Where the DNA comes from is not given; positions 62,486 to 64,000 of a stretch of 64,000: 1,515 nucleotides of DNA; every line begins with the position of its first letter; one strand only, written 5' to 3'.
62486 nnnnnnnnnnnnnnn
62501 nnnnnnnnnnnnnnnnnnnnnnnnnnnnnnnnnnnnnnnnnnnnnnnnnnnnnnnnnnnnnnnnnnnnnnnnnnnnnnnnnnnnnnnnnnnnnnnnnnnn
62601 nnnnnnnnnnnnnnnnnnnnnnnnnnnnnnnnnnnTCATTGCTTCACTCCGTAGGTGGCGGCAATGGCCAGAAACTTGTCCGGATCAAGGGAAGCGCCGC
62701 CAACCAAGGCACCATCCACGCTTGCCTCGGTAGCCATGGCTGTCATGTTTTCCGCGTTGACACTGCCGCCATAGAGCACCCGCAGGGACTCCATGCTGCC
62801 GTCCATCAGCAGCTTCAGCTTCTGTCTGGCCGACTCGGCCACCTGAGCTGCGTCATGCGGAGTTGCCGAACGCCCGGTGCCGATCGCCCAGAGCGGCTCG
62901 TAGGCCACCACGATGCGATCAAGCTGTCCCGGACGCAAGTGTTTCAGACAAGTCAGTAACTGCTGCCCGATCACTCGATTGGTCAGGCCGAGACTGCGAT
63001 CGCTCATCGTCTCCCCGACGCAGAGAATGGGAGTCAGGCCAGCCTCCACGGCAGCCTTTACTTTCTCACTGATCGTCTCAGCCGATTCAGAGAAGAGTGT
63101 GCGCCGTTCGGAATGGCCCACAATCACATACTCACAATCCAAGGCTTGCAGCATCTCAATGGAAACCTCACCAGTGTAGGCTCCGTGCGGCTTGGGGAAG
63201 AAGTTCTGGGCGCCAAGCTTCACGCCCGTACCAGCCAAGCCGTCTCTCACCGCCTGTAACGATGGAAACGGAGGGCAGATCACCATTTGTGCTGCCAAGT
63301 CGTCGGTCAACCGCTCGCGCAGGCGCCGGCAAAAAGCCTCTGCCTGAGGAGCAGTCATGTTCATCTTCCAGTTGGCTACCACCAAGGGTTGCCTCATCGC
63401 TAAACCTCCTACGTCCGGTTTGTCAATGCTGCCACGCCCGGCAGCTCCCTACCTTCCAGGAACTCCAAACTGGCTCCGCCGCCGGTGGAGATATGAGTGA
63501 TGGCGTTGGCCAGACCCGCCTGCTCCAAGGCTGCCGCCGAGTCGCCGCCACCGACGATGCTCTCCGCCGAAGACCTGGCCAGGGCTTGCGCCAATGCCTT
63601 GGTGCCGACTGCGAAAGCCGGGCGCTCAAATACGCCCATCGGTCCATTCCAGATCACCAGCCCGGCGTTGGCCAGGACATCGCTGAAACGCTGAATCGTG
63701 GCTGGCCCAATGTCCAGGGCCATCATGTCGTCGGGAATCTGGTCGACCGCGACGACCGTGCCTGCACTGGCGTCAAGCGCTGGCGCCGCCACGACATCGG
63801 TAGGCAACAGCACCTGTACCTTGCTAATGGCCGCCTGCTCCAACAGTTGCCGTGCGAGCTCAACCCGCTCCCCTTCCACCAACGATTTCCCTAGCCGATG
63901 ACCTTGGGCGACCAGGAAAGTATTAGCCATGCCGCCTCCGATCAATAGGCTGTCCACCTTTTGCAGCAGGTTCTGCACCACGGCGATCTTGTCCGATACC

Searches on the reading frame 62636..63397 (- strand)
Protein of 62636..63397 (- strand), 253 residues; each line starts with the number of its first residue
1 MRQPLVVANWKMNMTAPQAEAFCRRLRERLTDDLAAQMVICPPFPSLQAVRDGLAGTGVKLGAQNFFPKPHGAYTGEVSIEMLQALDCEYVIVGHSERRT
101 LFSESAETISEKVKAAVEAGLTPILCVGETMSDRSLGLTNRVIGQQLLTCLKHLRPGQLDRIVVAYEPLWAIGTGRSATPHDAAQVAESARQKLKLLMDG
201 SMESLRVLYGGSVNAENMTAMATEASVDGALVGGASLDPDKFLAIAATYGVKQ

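Call 47: search_protein_families(library=pfam, proteins=[window:62636-63397:-], max_evalue=0.00001)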
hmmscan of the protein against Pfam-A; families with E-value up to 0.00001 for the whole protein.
window:62636-63397:- (253 aa): 1 family
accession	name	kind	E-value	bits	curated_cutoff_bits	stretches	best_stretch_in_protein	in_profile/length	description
PF00121.24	TIM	-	2.5e-86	289.6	20.1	1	4-247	1-243/245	Triosephosphate isomerase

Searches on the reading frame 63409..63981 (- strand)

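Call 47: search_protein_families(library=pfam, proteins=[window:63409-63981:-], max_evalue=0.00001)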
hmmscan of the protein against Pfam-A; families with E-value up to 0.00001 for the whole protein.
window:63409-63981:- (190 aa): 1 family
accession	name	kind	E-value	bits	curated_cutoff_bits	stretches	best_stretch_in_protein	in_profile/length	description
PF00162.24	PGK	-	2.4e-67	228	27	1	1-178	199-379/379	Phosphoglycerate kinase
